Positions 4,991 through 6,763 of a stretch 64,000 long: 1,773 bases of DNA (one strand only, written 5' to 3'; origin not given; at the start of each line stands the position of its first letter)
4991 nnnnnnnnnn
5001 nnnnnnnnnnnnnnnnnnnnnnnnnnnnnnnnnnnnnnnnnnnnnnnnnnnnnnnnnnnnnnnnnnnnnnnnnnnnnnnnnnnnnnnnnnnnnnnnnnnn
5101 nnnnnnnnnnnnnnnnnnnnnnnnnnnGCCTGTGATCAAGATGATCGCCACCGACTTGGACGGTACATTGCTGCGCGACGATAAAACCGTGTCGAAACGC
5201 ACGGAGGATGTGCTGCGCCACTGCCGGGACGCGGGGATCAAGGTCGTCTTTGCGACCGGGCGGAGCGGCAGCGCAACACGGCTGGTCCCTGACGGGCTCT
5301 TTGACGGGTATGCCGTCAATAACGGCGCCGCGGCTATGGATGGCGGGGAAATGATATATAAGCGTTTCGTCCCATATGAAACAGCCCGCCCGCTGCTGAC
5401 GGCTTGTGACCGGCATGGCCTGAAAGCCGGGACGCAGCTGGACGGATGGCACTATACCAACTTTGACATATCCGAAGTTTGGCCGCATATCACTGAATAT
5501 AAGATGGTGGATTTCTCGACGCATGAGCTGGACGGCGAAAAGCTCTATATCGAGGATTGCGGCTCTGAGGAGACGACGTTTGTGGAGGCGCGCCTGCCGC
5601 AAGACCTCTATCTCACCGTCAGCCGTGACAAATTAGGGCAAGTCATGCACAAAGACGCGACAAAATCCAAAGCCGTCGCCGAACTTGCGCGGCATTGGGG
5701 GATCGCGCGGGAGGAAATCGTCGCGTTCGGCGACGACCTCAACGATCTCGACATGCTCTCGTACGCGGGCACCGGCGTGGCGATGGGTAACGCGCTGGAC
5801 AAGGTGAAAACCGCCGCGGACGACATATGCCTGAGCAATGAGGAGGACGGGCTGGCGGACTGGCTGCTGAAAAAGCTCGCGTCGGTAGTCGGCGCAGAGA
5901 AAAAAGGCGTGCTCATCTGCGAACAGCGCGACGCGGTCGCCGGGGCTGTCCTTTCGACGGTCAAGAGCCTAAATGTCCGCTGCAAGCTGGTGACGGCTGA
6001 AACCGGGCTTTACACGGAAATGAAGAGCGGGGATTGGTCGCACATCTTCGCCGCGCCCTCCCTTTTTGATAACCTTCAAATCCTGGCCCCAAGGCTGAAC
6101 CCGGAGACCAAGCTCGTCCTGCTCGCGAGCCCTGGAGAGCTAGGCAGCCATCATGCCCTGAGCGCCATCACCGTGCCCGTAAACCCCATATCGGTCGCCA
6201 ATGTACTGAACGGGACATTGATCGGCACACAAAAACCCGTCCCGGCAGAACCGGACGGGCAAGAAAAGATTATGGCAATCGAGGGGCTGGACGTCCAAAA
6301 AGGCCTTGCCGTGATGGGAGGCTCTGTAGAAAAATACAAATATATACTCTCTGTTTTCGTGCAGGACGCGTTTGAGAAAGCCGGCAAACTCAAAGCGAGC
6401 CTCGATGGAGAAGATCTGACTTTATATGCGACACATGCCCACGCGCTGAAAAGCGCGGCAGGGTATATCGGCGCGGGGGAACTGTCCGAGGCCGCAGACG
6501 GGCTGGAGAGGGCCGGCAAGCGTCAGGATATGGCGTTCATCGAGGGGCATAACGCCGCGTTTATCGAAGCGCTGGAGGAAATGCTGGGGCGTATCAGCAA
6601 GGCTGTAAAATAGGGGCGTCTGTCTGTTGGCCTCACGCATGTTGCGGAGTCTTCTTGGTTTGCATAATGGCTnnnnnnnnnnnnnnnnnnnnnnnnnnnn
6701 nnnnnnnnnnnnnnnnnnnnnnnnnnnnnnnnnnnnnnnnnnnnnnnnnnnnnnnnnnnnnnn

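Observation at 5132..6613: HAD-IIB (Cof-type) phosphatase fused to a degenerate receiver-like segment and an Hpt phosphotransfer domain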

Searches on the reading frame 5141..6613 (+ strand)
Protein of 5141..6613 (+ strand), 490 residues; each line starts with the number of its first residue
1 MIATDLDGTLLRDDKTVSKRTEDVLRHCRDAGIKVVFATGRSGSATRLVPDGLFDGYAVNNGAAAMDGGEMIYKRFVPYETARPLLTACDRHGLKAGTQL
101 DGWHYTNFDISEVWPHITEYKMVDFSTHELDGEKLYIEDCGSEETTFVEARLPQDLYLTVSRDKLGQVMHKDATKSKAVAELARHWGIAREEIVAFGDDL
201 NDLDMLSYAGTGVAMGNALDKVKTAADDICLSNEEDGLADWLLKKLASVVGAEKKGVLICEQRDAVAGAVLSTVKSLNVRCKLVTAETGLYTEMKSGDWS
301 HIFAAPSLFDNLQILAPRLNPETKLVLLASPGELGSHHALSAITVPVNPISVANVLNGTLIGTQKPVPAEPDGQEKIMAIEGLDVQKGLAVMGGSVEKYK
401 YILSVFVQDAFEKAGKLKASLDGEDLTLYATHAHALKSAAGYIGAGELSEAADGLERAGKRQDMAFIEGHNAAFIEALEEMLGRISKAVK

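Call 3: search_protein_families(library=pfam, proteins=[window:5141-6613:+], max_evalue=1)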
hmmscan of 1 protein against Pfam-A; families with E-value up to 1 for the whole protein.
window:5141-6613:+ (490 aa): 8 families
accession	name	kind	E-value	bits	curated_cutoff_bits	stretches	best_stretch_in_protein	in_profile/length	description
PF08282.18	Hydrolase_3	-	5.5e-49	167.6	20.9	1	2-242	1-255/255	haloacid dehalogenase-like hydrolase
PF05116.19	S6PP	-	1.7e-13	51.2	20.3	2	160-222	151-214/247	Sucrose-6F-phosphate phosphohydrolase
PF01627.28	Hpt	-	1.4e-10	41.7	24.6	1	402-486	2-82/84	Hpt domain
PF00702.32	Hydrolase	-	3e-06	28.2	26.4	1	175-210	156-191/191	haloacid dehalogenase-like hydrolase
PF12710.13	HAD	-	0.0011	19.9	27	1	171-206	151-188/189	haloacid dehalogenase-like hydrolase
PF13344.12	Hydrolase_6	-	0.0021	18.5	27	1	3-44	2-42/101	Haloacid dehalogenase-like hydrolase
PF19491.4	DUF6026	-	0.0085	16.4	26.6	1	146-172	3-29/51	Family of unknown function (DUF6026)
PF07161.20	LppX_LprAFG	-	0.16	12.2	24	1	262-317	45-100/192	LppX_LprAFG lipoprotein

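Call 4: search_protein_families(library=ncbifam, proteins=[window:5141-6613:+], max_evalue=1)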
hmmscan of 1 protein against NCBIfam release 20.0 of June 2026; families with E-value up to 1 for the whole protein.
window:5141-6613:+ (490 aa): 41 families (the best 25 are shown)
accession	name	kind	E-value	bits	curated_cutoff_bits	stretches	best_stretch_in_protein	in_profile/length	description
TIGR00099.1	Cof-subfamily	subfamily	2.2e-44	152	137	1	1-242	1-256/256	Cof-type HAD-IIB family hydrolase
NF007806.0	PRK10513.1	equivalog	8e-29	100.8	273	2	167-240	189-262/270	sugar-phosphatase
NF045966.1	YcsE_rel_Pase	equivalog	6.2e-27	94.7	220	1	1-239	4-256/265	YcsE-related riboflavin metabolism phosphatase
NF007821.0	PRK10530.1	equivalog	2.5e-24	86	274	2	168-245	193-270/272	pyridoxal phosphatase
TIGR01487.1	Pglycolate_arch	equivalog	4.7e-21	75.6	122.75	2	115-235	89-208/215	phosphoglycolate phosphatase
TIGR01484.1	HAD-SF-IIB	subfamily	7.8e-21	75.1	41.8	1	1-215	1-221/221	HAD-IIB family hydrolase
NF011705.0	PRK15126.1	equivalog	2.9e-19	69.4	336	1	2-226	5-240/272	HMP-PP phosphatase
NF002245.0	PRK01158.1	equivalog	4.2e-19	68.8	198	2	168-242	151-225/233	phosphoglycolate phosphatase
NF008213.0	PRK10976.1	equivalog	7.4e-19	68.3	386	1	2-242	5-260/266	sugar/pyridoxal phosphate phosphatase YigL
TIGR01482.1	SPP-subfamily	subfamily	2e-17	63.5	107.15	1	2-234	1-207/225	sucrose-phosphate phosphatase subfamily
NF001217.0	PRK00192.1-4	equivalog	1.4e-10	41.2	373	2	159-214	166-222/265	mannosyl-3-phosphoglycerate phosphatase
TIGR01486.1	HAD-SF-IIB-MPGP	subfamily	4.1e-09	36.1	164.75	2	1-64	1-66/257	mannosyl-3-phosphoglycerate phosphatase family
TIGR02461.1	osmo_MPG_phos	equivalog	2.5e-07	31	244.35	2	2-48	2-47/227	mannosyl-3-phosphoglycerate phosphatase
TIGR02463.1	MPGP_rel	hypoth_equivalog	8.8e-07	28.9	282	2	1-66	1-67/216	mannosyl-3-phosphoglycerate phosphatase-related protein YedP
NF008350.0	PRK11133.1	equivalog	8.8e-07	28.4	413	1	165-226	240-299/324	phosphoserine phosphatase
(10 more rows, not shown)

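Call 6: find_homologous_proteins(query=window:5141-6613:+)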
Query window:5141-6613:+ (490 aa): 282 proteins with E <= 0.001 among 8000 candidates; the best 120 are listed.
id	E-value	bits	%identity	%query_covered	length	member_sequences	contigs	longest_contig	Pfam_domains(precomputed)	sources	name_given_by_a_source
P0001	0.0e+0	1095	100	100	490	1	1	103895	PF00702.33,PF08282.19,PF05116.20,PF01627.29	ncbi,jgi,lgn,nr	ncbi:MAG: Cof-type HAD-IIB family hydrolase [Oscillospiraceae bacterium]|jgi:Cof subfamily protein (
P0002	6.7e-181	620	61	100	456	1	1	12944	PF08282.19,PF05116.20,PF01627.29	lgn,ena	-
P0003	5.0e-161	555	57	100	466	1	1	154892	PF08282.19,PF05116.20,PF01627.29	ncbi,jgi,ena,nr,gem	ncbi:MAG: HAD hydrolase family protein [Oscillospiraceae bacterium]|nr:HAD hydrolase family protein 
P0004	7.2e-91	323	59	50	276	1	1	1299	PF00702.33,PF08282.19,PF05116.20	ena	-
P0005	7.8e-84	300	48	49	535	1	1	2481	PF13344.13,PF00702.33,PF08282.19,PF05116.20,PF12710.14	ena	-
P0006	8.6e-82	293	55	49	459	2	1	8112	PF13847.13,PF13489.13,PF05724.18,PF03848.21,PF05175.21,PF00702.33,PF13649.13,PF08282.19,PF05116.20,PF08241.19,PF08242.19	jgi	jgi:tellurite methyltransferase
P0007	4.3e-81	291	46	51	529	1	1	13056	PF13344.13,PF00702.33,PF08282.19,PF05116.20,PF12710.14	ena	-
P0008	5.5e-81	291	56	49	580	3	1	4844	PF00702.33,PF04055.28,PF13353.12,PF08282.19,PF05116.20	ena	-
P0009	2.0e-80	289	55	49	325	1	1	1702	PF13344.13,PF00702.33,PF08282.19,PF05116.20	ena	-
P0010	1.3e-78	283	52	49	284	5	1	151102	PF00702.33,PF08282.19,PF05116.20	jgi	-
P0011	6.4e-78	281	55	49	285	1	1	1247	PF00702.33,PF08282.19,PF05116.20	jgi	jgi:Cof subfamily protein (haloacid dehalogenase superfamily)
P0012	2.6e-77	279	52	50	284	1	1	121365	PF08282.19,PF05116.20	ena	-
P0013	9.9e-77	277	48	50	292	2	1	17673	PF13419.13,PF00702.33,PF08282.19,PF05116.20,PF12710.14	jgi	-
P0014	8.4e-75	270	51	50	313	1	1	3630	PF08282.19,PF05116.20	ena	-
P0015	1.0e-61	227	46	49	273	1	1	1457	PF00702.33,PF08282.19,PF05116.20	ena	-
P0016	2.3e-38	150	40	50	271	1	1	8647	PF00702.33,PF08282.19,PF05116.20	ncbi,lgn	ncbi:MAG: HAD family hydrolase [Bacillota bacterium]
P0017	6.1e-37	145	37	49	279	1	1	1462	PF00702.33,PF08282.19,PF05116.20,PF12710.14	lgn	-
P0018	3.6e-36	143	39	51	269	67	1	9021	PF00702.33,PF08282.19,PF05116.20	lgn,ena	-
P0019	1.4e-31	128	36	49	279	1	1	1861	PF08282.19,PF05116.20,PF12710.14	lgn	-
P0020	7.5e-26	109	34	51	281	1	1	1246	PF00702.33,PF08282.19,PF05116.20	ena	-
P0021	9.1e-26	109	34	51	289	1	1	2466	PF00702.33,PF08282.19,PF05116.20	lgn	-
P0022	1.0e-25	108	33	51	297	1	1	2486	PF00702.33,PF08282.19,PF05116.20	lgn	-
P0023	1.6e-25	108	34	50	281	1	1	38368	PF00702.33,PF08282.19,PF05116.20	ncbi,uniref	ncbi:HAD family hydrolase [Treponema sp.]|uniref:HAD family hydrolase n=1 Tax=Treponema sp. TaxID=16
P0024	2.7e-25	107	32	49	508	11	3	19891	PF00702.33,PF08282.19,PF00486.35,PF00072.31,PF05116.20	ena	-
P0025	1.4e-24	105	34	50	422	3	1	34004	PF00702.33,PF08282.19,PF00293.35,PF05116.20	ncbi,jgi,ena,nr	ncbi:MAG: Cof-type HAD-IIB family hydrolase [Lachnospiraceae bacterium]|nr:Cof-type HAD-IIB family h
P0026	3.1e-24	104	37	49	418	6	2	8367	PF00702.33,PF08282.19,PF00293.35,PF05116.20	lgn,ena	-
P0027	7.2e-24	102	34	49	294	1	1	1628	PF00702.33,PF08282.19,PF05116.20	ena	-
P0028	1.2e-23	102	31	50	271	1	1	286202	PF00702.33,PF08282.19,PF05116.20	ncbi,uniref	ncbi:Cof-type HAD-IIB family hydrolase [Rossellomorea sp. LJF3]|uniref:Cof-type HAD-IIB family hydro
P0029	1.6e-23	101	33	51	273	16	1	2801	PF00702.33,PF08282.19,PF05116.20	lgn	-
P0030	2.0e-23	101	35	49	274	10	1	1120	PF00702.33,PF08282.19,PF05116.20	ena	-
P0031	3.3e-23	100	31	50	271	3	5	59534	PF00702.33,PF08282.19,PF05116.20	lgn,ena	-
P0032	3.6e-23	100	31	50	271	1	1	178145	PF00702.33,PF08282.19,PF05116.20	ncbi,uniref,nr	ncbi:phosphatase [Bacillus sp. AFS015802]|uniref:Cof-type HAD-IIB family hydrolase n=1 Tax=Bacillus 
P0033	3.9e-23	100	31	50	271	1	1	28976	PF00702.33,PF08282.19,PF05116.20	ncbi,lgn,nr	ncbi:hypothetical protein B0G93_14013 [Bacillus sp. V-88]|nr:phosphatase [Bacillus sp. DSM 27956] PR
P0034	4.0e-23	100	32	50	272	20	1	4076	PF00702.33,PF08282.19,PF05116.20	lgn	-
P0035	6.3e-23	99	35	50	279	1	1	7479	PF00702.33,PF08282.19,PF05116.20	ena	-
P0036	9.4e-23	99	33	49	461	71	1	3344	PF12917.14,PF00702.33,PF13023.13,PF08282.19,PF05116.20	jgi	-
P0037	1.0e-22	99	31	50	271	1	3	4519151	PF00702.33,PF08282.19,PF05116.20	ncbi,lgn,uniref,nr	ncbi:Cof-type HAD-IIB family hydrolase [Rossellomorea vietnamensis]|uniref:Cof-type HAD-IIB family h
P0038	1.2e-22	98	31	50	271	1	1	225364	PF00702.33,PF08282.19,PF05116.20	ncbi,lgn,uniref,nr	ncbi:Cof-type HAD-IIB family hydrolase [Rossellomorea sp. SC111]|uniref:Cof-type HAD-IIB family hydr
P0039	1.3e-22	98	32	50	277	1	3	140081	PF13419.13,PF00702.33,PF08282.19,PF05116.20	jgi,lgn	jgi:hypothetical protein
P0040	1.4e-22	98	31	50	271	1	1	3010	PF00702.33,PF08282.19,PF05116.20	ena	-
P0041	1.7e-22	98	30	49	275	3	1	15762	PF00702.33,PF08282.19,PF05116.20,PF12710.14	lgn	-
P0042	2.1e-22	98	33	49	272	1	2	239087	PF00702.33,PF08282.19,PF05116.20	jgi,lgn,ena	-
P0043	2.6e-22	97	33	50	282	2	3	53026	PF00702.33,PF08282.19,PF05116.20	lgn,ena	-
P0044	2.6e-22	97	31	51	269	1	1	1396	PF00702.33,PF08282.19,PF05116.20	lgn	-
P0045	3.0e-22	97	30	50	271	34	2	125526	PF00702.33,PF08282.19,PF05116.20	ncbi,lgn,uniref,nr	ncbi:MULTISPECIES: Cof-type HAD-IIB family hydrolase [Bacillaceae]|uniref:Cof-type HAD-IIB family hy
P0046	7.8e-22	96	34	49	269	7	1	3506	PF00702.33,PF08282.19,PF05116.20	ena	-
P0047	1.3e-21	95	30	50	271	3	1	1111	PF00702.33,PF08282.19,PF05116.20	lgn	-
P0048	1.7e-21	95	35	49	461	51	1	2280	PF12917.14,PF00702.33,PF13023.13,PF08282.19,PF05116.20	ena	-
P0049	1.7e-21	95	33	50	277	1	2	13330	PF00702.33,PF08282.19,PF05116.20,PF12710.14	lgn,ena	-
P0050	1.9e-21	94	34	49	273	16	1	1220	PF00702.33,PF08282.19,PF05116.20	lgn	-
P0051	2.0e-21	94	36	49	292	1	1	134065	PF00702.33,PF08282.19,PF05116.20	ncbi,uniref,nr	ncbi:Cof-type HAD-IIB family hydrolase [Streptomyces sp. ISL-11]|uniref:Cof-type HAD-IIB family hydr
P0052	2.1e-21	94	31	50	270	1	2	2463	PF00702.33,PF08282.19,PF05116.20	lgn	-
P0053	2.2e-21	94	29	49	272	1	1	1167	PF00702.33,PF08282.19,PF05116.20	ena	-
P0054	2.3e-21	94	34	49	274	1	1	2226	PF00702.33,PF08282.19,PF05116.20,PF12710.14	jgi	jgi:hypothetical protein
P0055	3.3e-21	94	33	49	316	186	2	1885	PF00702.33,PF08282.19,PF05116.20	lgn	-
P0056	3.8e-21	93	34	49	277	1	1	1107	PF00702.33,PF08282.19,PF05116.20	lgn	-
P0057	4.7e-21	93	30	50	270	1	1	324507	PF00702.33,PF08282.19,PF05116.20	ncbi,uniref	ncbi:Cof-type HAD-IIB family hydrolase [Bacillus spongiae]|uniref:Cof-type HAD-IIB family hydrolase 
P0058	4.9e-21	93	30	49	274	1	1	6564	PF00702.33,PF08282.19,PF05116.20,PF12710.14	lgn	-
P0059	6.3e-21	93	30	49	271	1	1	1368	PF00702.33,PF08282.19,PF05116.20,PF12710.14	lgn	-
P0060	7.4e-21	92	32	48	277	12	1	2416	PF00702.33,PF08282.19,PF05116.20,PF12710.14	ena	-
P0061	7.7e-21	92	32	49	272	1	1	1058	PF00702.33,PF08282.19,PF05116.20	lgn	-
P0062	1.0e-20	92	31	50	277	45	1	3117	PF08282.19,PF05116.20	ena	-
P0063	1.1e-20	92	32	49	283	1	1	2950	PF00702.33,PF08282.19,PF05116.20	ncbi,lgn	-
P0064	1.3e-20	92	30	50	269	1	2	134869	PF00702.33,PF08282.19,PF05116.20,PF12710.14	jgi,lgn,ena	jgi:HAD-superfamily hydrolase, subfamily IIB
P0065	2.0e-20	91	35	50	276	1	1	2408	PF00702.33,PF08282.19,PF05116.20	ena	-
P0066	2.1e-20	91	30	49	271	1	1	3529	PF00702.33,PF08282.19,PF05116.20,PF12710.14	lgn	-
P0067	2.5e-20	91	32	49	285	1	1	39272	PF13344.13,PF00702.33,PF08282.19,PF05116.20,PF12710.14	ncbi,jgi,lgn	-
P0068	4.3e-20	90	32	50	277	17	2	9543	PF00702.33,PF08282.19,PF05116.20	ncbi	-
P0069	5.8e-20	89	33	49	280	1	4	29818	PF00702.33,PF08282.19,PF05116.20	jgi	-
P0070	6.0e-20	89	32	49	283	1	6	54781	PF00702.33,PF08282.19,PF05116.20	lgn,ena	-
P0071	6.0e-20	89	30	49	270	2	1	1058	PF00702.33,PF08282.19,PF05116.20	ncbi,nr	ncbi:MAG: HAD-IIB family hydrolase, partial [Treponemataceae bacterium]|nr:HAD-IIB family hydrolase 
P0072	6.9e-20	89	32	49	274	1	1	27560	PF00702.33,PF08282.19,PF05116.20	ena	-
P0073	7.6e-20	89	34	50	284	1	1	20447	PF00702.33,PF08282.19,PF05116.20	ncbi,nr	nr:Cof-type HAD-IIB family hydrolase [Streptomyces kanamyceticus]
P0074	9.3e-20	89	31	49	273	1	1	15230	PF00702.33,PF08282.19,PF05116.20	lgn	-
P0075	1.1e-19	89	35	50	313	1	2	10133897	PF00702.33,PF08282.19,PF05116.20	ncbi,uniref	ncbi:Cof-type HAD-IIB family hydrolase [Streptomyces kanamyceticus]|uniref:Cof-type HAD-IIB family h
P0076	1.2e-19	88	35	49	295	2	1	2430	PF00702.33,PF08282.19,PF05116.20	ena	-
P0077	1.3e-19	88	34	50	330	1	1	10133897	PF00702.33,PF08282.19,PF05116.20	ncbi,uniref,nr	ncbi:HAD family phosphatase [Streptomyces kanamyceticus]|uniref:HAD family phosphatase n=1 Tax=Strep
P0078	1.4e-19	88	28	50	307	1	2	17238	PF00702.33,PF08282.19,PF05116.20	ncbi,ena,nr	ncbi:MAG: HAD hydrolase family protein [Eubacterium sp.]|nr:HAD hydrolase family protein [Eubacteriu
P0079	1.6e-19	88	29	50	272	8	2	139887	PF00702.33,PF08282.19,PF05116.20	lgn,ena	-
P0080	1.7e-19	88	33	49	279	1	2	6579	PF00702.33,PF08282.19,PF05116.20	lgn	-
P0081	1.7e-19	88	32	49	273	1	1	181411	PF00702.33,PF08282.19,PF05116.20,PF12710.14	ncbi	-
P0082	2.3e-19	88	35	49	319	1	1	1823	PF00702.33,PF08282.19,PF05116.20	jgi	jgi:Cof subfamily protein (haloacid dehalogenase superfamily)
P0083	2.6e-19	87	32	49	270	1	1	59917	PF00702.33,PF08282.19,PF05116.20,PF12710.14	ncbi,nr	ncbi:MAG: Cof-like hydrolase [Cyanobacteria bacterium RYN_339]|nr:Cof-like hydrolase [Cyanobacteria 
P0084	2.8e-19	87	34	49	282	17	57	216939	PF00702.33,PF08282.19,PF05116.20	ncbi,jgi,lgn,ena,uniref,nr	ncbi:Cof-type HAD-IIB family hydrolase [Mediterraneibacter sp.]|uniref:Cof-type HAD-IIB family hydro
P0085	3.5e-19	87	31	49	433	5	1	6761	PF08282.19,PF00293.35,PF05116.20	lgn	-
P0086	3.6e-19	87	33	50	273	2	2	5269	PF00702.33,PF08282.19,PF05116.20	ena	-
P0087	3.8e-19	87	31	50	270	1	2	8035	PF00702.33,PF08282.19,PF05116.20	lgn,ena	-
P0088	3.9e-19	87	31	50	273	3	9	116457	PF00702.33,PF08282.19,PF05116.20,PF12710.14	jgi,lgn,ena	-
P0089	4.2e-19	87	29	50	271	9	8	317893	PF00702.33,PF08282.19,PF05116.20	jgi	jgi:5-amino-6-(5-phospho-D-ribitylamino)uracil phosphatase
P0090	4.7e-19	86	34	49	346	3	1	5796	PF00702.33,PF08282.19,PF05116.20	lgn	-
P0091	7.6e-19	86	34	49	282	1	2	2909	PF00702.33,PF08282.19,PF05116.20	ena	-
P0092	8.3e-19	86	33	50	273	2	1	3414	PF00702.33,PF08282.19,PF05116.20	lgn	-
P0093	8.4e-19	86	32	55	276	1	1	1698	PF00702.33,PF08282.19,PF05116.20,PF12710.14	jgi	jgi:Cof subfamily protein (haloacid dehalogenase superfamily)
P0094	8.7e-19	86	33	50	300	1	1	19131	PF00702.33,PF08282.19,PF05116.20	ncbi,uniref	ncbi:Cof-type HAD-IIB family hydrolase [Streptomyces sp. NPDC059002]|uniref:Cof-type HAD-IIB family 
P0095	9.1e-19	86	31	50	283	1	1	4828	PF00702.33,PF08282.19,PF05116.20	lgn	-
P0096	1.0e-18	85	31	50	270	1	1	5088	PF00702.33,PF08282.19,PF05116.20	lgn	-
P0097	1.2e-18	85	30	50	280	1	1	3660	PF00702.33,PF08282.19,PF05116.20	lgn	-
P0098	1.5e-18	85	34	49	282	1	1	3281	PF00702.33,PF08282.19,PF05116.20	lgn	-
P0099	1.9e-18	84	32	50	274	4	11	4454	PF00702.33,PF08282.19,PF05116.20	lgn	-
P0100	2.0e-18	84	27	50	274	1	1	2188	PF00702.33,PF08282.19,PF05116.20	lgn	-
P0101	2.1e-18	84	33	49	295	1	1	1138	PF00702.33,PF08282.19,PF05116.20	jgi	jgi:Cof subfamily protein (haloacid dehalogenase superfamily)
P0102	2.1e-18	84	31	49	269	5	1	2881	PF00702.33,PF08282.19,PF05116.20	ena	-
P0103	2.2e-18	84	34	49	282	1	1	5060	PF00702.33,PF08282.19,PF05116.20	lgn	-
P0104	2.3e-18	84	32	49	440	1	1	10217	PF12917.14,PF00702.33,PF13023.13,PF08282.19,PF05116.20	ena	-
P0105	2.4e-18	84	29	49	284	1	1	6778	PF00702.33,PF08282.19,PF05116.20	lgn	-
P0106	2.7e-18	84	34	49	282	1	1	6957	PF00702.33,PF08282.19,PF05116.20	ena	-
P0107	3.2e-18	84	29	50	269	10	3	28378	PF00702.33,PF08282.19,PF05116.20,PF12710.14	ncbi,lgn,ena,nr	ncbi:MAG TPA: Cof-type HAD-IIB family hydrolase [Chloroflexota bacterium]|nr:Cof-type HAD-IIB family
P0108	6.3e-18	83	28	49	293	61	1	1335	PF08282.19,PF05116.20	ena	-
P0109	6.5e-18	83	34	49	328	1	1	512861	PF00702.33,PF08282.19,PF05116.20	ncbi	-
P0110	6.7e-18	83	33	51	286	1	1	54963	PF00702.33,PF08282.19,PF05116.20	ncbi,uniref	ncbi:Cof-type HAD-IIB family hydrolase [Streptomyces sp. NPDC004647]|uniref:Cof-type HAD-IIB family 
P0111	6.9e-18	83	34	49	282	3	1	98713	PF00702.33,PF08282.19,PF05116.20,PF12710.14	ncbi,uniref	ncbi:HAD hydrolase family protein [Streptomyces sp. MS19]|uniref:HAD hydrolase family protein n=1 Ta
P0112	1.1e-17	82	33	49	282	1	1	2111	PF00702.33,PF08282.19,PF05116.20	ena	-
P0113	1.3e-17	82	33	49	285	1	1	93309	PF00702.33,PF08282.19,PF05116.20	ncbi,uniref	ncbi:Cof-type HAD-IIB family hydrolase [Streptomyces sp. 8N706]|uniref:Cof-type HAD-IIB family hydro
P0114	1.7e-17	81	29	49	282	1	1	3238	PF00702.33,PF08282.19,PF05116.20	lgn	-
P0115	1.7e-17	81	31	49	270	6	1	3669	PF00702.33,PF08282.19,PF05116.20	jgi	-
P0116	2.0e-17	81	28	49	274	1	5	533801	PF00702.33,PF08282.19,PF05116.20,PF12710.14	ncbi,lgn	ncbi:MAG: Cof-type HAD-IIB family hydrolase [Bacteroidales bacterium]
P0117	2.4e-17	81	32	49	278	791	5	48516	PF00702.33,PF08282.19,PF05116.20,PF12710.14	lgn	-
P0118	3.2e-17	80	56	14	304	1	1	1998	PF00702.33,PF08282.19,PF05116.20,PF12710.14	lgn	-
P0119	3.3e-17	80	32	49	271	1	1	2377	PF00702.33,PF08282.19,PF05116.20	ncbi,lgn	-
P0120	3.5e-17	80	34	49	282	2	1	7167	PF00702.33,PF08282.19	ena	-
